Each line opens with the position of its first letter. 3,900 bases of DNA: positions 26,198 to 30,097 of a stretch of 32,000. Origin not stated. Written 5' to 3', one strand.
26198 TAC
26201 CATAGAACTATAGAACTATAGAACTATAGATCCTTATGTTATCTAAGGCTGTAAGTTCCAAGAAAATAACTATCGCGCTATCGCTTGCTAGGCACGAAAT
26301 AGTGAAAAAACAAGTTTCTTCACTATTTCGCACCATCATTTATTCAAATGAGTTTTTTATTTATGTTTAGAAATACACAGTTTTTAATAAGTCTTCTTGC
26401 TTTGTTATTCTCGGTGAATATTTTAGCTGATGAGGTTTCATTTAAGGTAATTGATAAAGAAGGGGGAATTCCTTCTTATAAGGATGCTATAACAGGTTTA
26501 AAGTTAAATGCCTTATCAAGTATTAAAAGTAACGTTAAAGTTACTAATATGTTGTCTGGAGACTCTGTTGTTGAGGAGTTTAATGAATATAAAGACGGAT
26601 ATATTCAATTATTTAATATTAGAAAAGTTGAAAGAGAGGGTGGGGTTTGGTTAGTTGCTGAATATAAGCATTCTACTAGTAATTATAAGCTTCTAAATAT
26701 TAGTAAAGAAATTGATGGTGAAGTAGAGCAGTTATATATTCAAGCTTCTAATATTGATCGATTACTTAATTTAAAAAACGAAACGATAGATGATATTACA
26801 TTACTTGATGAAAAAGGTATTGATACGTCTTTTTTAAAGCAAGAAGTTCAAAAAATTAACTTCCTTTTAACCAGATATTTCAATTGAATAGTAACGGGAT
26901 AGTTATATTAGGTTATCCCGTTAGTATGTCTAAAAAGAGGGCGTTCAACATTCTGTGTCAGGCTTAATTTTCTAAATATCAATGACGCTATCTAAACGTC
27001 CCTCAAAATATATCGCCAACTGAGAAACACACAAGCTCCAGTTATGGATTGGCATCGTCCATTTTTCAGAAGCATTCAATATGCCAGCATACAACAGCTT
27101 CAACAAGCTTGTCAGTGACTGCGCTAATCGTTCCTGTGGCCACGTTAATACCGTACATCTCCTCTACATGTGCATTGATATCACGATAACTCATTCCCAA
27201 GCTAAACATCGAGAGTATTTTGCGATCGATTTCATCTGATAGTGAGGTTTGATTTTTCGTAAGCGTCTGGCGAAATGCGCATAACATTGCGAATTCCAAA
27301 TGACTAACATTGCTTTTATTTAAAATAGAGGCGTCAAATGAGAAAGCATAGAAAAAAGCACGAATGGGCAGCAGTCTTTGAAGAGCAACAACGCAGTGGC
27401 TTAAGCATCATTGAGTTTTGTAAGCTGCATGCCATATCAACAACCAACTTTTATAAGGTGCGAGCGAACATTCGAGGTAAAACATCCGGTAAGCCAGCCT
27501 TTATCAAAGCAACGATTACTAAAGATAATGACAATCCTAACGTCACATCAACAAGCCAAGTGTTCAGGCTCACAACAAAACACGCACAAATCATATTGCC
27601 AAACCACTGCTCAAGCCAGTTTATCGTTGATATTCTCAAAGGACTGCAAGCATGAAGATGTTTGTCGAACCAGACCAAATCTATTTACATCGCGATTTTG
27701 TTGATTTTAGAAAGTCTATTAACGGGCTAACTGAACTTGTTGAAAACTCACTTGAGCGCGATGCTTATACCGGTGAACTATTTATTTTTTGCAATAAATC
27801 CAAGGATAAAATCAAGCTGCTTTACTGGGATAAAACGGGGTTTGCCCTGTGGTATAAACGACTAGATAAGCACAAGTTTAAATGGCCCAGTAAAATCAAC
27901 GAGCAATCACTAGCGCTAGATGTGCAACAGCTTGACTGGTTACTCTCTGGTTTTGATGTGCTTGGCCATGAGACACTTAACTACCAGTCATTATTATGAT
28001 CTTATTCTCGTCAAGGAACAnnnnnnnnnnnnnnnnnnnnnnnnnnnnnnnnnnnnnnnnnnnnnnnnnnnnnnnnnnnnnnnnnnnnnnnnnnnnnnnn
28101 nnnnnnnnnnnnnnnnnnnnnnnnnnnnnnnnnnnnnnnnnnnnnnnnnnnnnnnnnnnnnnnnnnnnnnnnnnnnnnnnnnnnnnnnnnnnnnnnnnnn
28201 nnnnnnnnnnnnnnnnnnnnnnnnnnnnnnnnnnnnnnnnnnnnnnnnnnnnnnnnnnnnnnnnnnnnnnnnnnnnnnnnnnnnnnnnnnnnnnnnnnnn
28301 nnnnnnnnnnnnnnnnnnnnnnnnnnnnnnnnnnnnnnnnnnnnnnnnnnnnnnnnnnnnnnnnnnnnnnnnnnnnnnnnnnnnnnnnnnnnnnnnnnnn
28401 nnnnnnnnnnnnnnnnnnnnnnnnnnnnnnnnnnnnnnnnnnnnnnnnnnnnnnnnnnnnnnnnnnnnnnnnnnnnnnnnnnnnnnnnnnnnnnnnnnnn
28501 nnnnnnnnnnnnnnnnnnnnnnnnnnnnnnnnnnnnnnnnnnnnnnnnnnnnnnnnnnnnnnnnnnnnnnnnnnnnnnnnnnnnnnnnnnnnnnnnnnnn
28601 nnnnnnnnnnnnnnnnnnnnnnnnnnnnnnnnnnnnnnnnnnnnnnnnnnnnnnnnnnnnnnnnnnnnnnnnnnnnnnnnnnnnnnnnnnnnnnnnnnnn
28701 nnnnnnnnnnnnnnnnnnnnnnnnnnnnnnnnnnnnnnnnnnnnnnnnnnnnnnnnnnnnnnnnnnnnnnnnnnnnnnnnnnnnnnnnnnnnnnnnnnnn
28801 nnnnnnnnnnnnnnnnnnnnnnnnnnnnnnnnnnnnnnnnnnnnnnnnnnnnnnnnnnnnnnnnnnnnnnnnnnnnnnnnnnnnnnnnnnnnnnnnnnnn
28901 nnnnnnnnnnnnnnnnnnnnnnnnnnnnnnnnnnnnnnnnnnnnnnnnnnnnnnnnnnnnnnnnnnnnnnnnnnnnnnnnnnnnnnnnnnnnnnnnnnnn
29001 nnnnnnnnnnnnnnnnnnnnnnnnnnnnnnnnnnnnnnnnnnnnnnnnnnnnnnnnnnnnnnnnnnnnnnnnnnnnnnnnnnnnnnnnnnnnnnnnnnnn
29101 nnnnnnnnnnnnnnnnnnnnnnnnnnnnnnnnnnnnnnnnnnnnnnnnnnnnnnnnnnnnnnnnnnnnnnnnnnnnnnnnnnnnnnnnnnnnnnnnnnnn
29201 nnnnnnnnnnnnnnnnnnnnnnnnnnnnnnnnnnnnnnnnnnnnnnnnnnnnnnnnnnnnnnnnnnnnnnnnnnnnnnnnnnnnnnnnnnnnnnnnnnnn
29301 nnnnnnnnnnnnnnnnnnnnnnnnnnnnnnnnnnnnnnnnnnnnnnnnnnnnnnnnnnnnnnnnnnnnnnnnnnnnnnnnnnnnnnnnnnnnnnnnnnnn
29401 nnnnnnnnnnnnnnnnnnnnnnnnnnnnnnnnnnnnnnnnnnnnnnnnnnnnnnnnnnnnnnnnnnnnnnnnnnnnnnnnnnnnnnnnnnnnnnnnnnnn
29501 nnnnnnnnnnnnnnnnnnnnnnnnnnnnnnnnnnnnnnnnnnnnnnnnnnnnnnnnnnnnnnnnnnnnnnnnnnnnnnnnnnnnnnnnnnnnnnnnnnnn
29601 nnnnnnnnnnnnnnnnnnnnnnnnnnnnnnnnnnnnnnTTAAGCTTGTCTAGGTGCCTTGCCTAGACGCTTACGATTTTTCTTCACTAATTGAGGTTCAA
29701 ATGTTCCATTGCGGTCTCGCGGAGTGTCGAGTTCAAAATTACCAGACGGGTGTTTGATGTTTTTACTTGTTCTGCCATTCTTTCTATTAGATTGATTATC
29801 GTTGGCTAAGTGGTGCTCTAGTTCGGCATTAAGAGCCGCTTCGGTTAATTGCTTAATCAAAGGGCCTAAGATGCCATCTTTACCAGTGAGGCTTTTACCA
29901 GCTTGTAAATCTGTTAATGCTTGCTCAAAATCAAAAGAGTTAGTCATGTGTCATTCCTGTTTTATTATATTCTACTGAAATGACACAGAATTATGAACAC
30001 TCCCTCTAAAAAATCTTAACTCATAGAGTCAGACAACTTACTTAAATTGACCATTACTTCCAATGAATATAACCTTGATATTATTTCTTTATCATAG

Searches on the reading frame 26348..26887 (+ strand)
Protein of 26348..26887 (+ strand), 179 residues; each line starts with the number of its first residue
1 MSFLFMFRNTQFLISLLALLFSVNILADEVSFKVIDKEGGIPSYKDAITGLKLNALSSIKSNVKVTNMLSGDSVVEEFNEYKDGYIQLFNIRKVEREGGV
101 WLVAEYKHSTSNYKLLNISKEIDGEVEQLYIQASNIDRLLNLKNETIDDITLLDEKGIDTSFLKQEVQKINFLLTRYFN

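Call 63: search_protein_families(library=pfam, proteins=[window:26348-26887:+], max_evalue=0.001)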
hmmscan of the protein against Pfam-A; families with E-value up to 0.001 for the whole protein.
window:26348-26887:+ (179 aa): 0 families

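Call 102: find_encoding_contigs(protein=window:26348-26887:+, flank=10000, max_places=2)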
Protein window:26348-26887:+ (179 aa): no gene with exactly this product is on record in the collection.

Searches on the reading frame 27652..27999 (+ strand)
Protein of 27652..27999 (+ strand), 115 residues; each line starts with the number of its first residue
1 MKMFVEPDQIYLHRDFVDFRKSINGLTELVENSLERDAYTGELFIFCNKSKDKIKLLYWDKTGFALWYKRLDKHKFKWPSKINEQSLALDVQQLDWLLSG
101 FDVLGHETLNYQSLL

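Call 63: search_protein_families(library=pfam, proteins=[window:27652-27999:+], max_evalue=0.001)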
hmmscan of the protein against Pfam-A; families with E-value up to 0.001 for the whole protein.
window:27652-27999:+ (115 aa): 1 family
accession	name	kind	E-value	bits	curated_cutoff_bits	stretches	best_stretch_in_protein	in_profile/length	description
PF05717.18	TnpB_IS66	-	7.9e-38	128.9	26.6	1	9-103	2-96/101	IS66 Orf2 like protein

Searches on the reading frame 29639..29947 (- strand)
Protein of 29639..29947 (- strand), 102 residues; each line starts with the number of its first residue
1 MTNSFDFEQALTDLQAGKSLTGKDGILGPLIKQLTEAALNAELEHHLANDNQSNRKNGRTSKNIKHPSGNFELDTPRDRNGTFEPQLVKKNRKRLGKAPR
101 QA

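Call 63: search_protein_families(library=pfam, proteins=[window:29639-29947:-], max_evalue=0.001)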
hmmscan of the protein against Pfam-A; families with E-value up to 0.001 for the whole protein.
window:29639-29947:- (102 aa): 1 family
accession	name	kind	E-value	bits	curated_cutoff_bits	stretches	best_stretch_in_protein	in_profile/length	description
PF00872.24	Transposase_mut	-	3.3e-12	46.4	21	1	9-94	8-99/379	Transposase, Mutator family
